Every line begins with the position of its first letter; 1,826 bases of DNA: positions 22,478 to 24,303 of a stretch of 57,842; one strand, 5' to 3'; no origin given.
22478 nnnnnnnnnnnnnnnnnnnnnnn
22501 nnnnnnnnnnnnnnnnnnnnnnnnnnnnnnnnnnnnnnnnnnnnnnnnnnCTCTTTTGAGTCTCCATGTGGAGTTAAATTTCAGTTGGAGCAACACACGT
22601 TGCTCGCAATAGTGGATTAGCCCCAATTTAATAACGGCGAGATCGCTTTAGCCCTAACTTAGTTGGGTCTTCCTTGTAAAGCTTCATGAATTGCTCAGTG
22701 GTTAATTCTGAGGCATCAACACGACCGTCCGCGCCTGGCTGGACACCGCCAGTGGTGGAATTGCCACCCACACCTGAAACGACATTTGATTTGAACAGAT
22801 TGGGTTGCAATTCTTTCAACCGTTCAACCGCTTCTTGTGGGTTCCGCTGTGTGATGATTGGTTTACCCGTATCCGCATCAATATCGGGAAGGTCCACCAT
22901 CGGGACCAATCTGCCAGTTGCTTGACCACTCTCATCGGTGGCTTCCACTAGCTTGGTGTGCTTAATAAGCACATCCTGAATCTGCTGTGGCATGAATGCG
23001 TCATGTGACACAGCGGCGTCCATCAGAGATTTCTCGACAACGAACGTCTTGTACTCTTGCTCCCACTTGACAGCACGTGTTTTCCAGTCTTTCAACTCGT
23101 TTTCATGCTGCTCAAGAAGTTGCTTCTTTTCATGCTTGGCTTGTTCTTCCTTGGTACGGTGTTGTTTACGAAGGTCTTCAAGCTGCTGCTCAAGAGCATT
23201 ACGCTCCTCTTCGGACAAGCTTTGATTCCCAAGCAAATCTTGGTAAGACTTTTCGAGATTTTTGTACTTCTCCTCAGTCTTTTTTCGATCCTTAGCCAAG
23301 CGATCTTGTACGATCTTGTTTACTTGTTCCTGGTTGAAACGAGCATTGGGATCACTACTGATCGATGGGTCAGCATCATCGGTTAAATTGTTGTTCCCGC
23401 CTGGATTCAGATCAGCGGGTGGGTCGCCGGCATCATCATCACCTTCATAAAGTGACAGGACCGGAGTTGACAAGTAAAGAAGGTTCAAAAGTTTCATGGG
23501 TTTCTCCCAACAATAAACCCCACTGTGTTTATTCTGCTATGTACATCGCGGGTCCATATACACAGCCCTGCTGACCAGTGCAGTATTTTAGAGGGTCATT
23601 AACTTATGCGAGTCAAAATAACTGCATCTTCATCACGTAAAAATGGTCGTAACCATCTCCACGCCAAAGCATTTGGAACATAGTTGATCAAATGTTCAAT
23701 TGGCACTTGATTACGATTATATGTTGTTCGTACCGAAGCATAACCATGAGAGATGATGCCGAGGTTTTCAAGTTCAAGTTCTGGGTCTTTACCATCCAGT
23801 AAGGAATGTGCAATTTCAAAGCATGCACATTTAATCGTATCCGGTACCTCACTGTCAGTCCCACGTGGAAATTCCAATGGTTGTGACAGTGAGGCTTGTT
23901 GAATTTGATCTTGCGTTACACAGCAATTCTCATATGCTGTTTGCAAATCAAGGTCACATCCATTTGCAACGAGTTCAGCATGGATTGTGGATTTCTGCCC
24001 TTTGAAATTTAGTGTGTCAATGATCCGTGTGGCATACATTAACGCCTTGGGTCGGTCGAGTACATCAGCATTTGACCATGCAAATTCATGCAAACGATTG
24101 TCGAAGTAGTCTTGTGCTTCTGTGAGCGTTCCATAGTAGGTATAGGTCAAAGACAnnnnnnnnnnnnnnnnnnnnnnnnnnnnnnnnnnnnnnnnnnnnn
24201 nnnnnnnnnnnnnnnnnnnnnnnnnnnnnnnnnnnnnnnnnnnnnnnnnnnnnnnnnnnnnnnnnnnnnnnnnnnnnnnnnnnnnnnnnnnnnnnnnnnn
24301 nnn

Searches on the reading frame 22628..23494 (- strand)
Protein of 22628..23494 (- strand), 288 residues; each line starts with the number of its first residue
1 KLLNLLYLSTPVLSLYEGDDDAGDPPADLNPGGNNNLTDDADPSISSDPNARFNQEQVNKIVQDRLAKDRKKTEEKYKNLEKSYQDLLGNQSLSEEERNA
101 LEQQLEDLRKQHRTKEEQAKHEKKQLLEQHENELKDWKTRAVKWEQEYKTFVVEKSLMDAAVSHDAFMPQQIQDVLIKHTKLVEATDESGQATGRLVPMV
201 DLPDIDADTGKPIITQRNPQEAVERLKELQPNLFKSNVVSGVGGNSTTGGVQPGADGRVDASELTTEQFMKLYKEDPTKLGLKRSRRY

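Call 17: search_protein_families(library=phrogs, proteins=[window:22628-23494:-], max_evalue=0.001)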
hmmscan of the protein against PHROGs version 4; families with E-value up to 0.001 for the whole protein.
window:22628-23494:- (288 aa): 3 families
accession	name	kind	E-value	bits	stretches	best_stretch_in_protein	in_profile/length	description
phrog_206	-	head and packaging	2.3e-11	44.9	1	54-278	21-254/263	head scaffolding protein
phrog_2303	-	head and packaging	4.7e-06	27.6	1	19-123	17-127/219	head scaffolding protein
phrog_95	-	integration and excision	0.00053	19.7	1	55-155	439-548/651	integrase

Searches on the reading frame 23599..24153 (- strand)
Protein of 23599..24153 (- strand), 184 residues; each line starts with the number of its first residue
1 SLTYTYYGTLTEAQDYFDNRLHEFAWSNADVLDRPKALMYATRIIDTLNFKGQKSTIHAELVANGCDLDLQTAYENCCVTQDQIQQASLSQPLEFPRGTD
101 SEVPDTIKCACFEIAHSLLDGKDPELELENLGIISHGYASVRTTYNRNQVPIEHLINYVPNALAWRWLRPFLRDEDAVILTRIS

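Call 56: search_protein_families(library=pfam, proteins=[window:23599-24153:-], max_evalue=0.01)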
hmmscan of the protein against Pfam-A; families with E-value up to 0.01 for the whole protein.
window:23599-24153:- (184 aa): 1 family
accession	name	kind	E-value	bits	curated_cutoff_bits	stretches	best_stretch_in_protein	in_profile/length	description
PF20557.3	DnaT_2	-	4.1e-07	30.5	27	0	7-56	17-65/168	Putative DnaT-like ssDNA binding protein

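Call 57: search_protein_families(library=phrogs, proteins=[window:23599-24153:-], max_evalue=0.01)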
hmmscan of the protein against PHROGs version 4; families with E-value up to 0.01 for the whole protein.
window:23599-24153:- (184 aa): 1 family
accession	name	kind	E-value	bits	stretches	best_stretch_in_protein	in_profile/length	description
phrog_477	-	connector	2.6e-10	41.4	1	4-132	20-134/220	head-tail adaptor Ad1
